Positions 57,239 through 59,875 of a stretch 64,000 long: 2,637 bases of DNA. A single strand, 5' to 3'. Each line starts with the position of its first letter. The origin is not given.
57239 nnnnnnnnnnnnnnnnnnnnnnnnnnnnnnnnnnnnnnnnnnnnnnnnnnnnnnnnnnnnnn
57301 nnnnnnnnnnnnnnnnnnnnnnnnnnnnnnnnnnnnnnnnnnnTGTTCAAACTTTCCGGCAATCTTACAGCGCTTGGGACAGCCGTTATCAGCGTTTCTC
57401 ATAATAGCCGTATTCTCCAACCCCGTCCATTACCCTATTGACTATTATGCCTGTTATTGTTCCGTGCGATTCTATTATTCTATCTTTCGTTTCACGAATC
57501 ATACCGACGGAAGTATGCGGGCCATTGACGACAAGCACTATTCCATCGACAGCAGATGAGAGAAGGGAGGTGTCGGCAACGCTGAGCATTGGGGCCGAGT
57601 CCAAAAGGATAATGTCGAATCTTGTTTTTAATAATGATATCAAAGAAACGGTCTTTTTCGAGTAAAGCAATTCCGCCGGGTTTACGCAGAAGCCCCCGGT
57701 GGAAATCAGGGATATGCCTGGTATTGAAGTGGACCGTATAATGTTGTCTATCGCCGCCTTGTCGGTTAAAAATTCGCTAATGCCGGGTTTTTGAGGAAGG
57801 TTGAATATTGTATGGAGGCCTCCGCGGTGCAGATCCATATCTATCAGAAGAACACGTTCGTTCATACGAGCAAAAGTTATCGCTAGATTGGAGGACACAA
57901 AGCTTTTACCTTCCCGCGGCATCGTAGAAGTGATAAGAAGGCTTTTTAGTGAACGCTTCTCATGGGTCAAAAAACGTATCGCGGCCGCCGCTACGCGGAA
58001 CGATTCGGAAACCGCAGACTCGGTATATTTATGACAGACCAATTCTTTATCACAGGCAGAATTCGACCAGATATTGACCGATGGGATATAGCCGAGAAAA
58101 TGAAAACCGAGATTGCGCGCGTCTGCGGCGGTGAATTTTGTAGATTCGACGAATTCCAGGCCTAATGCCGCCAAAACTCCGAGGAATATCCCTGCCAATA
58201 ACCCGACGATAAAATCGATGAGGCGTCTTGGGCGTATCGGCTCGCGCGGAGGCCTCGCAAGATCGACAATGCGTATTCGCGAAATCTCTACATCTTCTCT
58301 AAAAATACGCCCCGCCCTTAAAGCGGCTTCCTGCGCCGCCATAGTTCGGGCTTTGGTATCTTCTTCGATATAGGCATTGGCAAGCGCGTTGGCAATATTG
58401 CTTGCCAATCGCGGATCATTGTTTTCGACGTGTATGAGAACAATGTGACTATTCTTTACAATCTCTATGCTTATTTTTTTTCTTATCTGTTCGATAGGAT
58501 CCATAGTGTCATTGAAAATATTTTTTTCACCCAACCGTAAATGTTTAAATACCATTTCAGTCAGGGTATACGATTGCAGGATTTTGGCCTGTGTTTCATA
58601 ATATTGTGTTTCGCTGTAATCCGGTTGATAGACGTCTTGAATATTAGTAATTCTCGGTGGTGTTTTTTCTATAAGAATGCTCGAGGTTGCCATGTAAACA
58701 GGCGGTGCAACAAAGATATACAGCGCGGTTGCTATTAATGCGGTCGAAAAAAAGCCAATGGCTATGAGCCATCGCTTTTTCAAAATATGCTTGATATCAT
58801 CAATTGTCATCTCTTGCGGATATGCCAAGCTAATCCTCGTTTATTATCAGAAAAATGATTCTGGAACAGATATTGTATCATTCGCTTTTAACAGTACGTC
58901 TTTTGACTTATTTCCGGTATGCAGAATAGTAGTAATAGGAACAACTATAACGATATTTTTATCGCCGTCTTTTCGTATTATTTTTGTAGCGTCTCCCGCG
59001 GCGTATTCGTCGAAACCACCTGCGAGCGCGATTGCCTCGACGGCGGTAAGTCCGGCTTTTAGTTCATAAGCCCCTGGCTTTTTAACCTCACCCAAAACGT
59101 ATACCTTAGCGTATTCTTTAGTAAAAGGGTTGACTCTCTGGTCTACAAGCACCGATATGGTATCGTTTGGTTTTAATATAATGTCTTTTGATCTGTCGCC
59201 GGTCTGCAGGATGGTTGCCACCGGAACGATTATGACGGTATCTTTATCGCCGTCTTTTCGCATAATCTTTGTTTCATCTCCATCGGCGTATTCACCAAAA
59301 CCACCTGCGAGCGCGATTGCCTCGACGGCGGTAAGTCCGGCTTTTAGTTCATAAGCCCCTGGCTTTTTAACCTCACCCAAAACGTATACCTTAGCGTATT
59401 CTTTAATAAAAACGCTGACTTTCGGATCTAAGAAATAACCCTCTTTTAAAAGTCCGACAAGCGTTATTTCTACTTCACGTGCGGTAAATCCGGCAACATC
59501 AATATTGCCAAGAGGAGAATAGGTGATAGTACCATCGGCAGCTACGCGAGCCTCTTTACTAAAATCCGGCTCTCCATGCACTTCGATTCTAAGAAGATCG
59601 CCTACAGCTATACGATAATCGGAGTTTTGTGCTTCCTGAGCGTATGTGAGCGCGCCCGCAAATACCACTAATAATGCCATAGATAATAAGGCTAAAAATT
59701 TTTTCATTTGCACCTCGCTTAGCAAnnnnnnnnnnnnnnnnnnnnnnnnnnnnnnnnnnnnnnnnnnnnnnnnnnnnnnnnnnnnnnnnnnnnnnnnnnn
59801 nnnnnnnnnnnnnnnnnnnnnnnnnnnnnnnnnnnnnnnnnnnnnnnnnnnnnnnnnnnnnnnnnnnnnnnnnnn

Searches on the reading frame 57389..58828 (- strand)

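Call 9: search_protein_families(library=pfam, proteins=[window:57389-58828:-], max_evalue=0.01)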
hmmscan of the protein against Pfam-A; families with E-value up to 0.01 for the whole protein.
window:57389-58828:- (479 aa): 6 families
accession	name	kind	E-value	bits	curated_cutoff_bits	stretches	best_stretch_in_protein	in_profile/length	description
PF13614.12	AAA_31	-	4.6e-09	36.9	27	1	307-433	14-147/177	AAA domain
PF02706.20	Wzz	-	5.6e-09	36.6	25.5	1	6-97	2-91/91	Chain length determinant protein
PF01656.29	CbiA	-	1.8e-06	28.4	25.4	1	299-334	3-38/125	CobQ/CobB/MinD/ParA nucleotide binding domain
PF13807.11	GNVR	-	9e-06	26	27.7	1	179-222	35-78/82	G-rich domain on putative tyrosine kinase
PF10609.15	ParA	-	2.3e-05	24.4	27.1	1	307-464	16-173/246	NUBPL iron-transfer P-loop NTPase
PF00142.24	Fer4_NifH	-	0.0014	18.6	25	0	307-363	12-68/271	4Fe-4S iron sulfur cluster binding proteins, NifH/frxC family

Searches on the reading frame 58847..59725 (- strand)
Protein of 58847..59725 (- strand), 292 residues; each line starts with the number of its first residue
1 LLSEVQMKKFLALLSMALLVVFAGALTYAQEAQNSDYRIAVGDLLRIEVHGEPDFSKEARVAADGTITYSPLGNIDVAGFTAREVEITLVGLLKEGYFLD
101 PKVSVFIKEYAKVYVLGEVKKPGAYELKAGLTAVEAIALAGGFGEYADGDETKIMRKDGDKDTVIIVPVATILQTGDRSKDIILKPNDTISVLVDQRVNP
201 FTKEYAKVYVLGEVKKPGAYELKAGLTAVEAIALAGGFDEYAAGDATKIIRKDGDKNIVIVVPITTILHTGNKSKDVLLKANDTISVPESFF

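Call 9: search_protein_families(library=pfam, proteins=[window:58847-59725:-], max_evalue=0.01)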
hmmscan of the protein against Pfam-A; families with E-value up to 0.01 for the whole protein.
window:58847-59725:- (292 aa): 3 families
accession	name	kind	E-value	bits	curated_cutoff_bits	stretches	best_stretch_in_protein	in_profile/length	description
PF10531.15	SLBB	-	2.6e-28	98.1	27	2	112-159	1-49/55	SLBB domain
PF22461.2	SLBB_2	-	1.4e-23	83.2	27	2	112-192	2-79/79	SLBB domain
PF02563.21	Poly_export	-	1.9e-20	73.2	28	1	32-107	2-76/77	Polysaccharide biosynthesis/export protein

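Call 14: find_encoding_contigs(protein=window:58847-59707:-, flank=10000, max_places=10)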
Protein window:58847-59707:- (286 aa): no gene with exactly this product is on record in the collection.
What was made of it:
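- Tried and rejected: An exact look-up of the Wza-like protein found nothing on record (call 14).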

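Call 15: find_related_loci(query=window:58847-59707:-, collection=genome_contigs, flank=10000)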
Query window:58847-59707:- (286 aa) in genome_contigs; peptide patterns used: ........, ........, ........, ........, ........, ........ (x = any residue, [..] = any of these).
115 stretches matched a pattern; 4 encode a relative of the query (tblastn E <= 1e-3); 4 distinct loci.
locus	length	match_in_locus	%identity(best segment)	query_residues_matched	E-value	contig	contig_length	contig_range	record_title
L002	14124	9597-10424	49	1-286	1e-75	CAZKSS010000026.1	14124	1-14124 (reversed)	MAG TPA_asm: uncultured Planctomycetales bacterium isolate SRP098346_co1_421 genome assembly, contig: NODE_4906_length_1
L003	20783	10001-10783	46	19-286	4e-66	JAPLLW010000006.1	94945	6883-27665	MAG: Candidatus Omnitrophota bacterium isolate LacPavin_0419_WC70L_MAG_40_11 LacPavin_0419_WC70L_scaffold_551154, whole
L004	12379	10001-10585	51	1-286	1e-56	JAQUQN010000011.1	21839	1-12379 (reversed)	MAG: Candidatus Omnitrophota bacterium isolate STD1_50 NODE_5274_length_21839_cov_5.111505_Sandtown_D1, whole genome sho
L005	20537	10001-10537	26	4-249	2e-7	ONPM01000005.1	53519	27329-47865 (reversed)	uncultured Prevotella sp. isolate RUG515 genome assembly, contig: scaffold_431, whole genome shotgun sequence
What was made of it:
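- On Integrase-mediated tRNA-linked island (attL/attR): GTDB representatives reach at most 51% identity on the neighbouring gene (call 15).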
